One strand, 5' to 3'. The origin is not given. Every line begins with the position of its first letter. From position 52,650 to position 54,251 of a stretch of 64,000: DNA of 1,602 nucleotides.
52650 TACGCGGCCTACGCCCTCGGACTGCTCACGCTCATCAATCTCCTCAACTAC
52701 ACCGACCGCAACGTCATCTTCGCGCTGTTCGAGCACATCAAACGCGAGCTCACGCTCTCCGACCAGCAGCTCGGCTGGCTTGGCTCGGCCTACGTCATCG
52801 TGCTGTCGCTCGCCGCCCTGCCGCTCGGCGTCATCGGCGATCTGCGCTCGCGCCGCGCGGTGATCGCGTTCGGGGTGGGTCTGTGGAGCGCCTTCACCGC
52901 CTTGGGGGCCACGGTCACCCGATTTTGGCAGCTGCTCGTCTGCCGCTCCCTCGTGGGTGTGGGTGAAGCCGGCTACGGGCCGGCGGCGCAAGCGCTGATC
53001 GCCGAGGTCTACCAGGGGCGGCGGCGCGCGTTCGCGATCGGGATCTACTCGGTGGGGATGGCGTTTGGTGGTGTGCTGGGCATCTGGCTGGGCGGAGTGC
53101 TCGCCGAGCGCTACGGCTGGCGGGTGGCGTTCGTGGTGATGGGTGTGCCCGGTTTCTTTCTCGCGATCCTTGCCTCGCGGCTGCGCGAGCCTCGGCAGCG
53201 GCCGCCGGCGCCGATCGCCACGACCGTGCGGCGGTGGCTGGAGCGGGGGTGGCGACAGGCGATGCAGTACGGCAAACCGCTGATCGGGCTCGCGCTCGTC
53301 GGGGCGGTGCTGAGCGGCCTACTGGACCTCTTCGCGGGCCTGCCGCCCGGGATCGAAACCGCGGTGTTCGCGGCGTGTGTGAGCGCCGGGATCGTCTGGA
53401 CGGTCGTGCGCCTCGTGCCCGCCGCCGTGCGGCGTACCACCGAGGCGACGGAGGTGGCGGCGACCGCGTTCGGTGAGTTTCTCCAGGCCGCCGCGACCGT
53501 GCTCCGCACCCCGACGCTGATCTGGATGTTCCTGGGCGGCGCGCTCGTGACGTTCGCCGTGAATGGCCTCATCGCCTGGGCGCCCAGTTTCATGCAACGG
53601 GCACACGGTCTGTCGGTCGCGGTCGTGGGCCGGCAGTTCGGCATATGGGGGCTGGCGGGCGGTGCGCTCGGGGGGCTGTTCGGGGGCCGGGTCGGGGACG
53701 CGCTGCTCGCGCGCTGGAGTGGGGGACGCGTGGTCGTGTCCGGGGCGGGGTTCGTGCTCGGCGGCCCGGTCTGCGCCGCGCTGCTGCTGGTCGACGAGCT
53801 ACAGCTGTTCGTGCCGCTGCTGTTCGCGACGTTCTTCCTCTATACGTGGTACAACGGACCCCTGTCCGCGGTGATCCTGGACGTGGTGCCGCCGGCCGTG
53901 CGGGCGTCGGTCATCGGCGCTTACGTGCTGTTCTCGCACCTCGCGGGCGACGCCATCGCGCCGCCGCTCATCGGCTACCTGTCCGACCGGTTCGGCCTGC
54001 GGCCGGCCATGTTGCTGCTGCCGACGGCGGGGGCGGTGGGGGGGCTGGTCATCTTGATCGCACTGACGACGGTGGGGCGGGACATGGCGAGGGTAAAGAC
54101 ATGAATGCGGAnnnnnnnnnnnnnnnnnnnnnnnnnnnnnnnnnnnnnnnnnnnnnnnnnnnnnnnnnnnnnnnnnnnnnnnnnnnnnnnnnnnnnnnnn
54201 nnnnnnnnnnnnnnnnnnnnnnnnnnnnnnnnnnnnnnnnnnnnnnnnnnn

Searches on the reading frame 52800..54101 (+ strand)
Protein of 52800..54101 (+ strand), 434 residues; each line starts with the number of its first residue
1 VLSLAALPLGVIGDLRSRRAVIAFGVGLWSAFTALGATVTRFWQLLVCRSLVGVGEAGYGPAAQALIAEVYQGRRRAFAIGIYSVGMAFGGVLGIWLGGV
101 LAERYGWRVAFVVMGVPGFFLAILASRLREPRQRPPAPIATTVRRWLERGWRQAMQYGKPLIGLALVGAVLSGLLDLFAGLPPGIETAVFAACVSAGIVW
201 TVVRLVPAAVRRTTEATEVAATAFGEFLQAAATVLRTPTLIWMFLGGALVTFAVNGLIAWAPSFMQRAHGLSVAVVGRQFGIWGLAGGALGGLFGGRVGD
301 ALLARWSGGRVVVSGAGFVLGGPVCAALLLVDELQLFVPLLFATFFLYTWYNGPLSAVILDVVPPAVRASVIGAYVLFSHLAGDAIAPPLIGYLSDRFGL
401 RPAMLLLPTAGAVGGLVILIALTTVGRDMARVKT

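Call 3: search_protein_families(library=pfam, proteins=[window:52800-54101:+], max_evalue=0.01)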
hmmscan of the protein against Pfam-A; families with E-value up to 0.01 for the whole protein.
window:52800-54101:+ (434 aa): 3 families
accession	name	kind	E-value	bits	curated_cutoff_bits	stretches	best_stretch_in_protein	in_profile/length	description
PF07690.21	MFS_1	-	1.1e-43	149.9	33.4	2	3-383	46-343/347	Major Facilitator Superfamily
PF03137.26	OATP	-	2.2e-11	43.2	25.8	1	219-298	274-353/545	Organic Anion Transporter Polypeptide (OATP) family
PF00083.30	Sugar_tr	-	3e-08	33.4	22.3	1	6-130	63-193/452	Sugar (and other) transporter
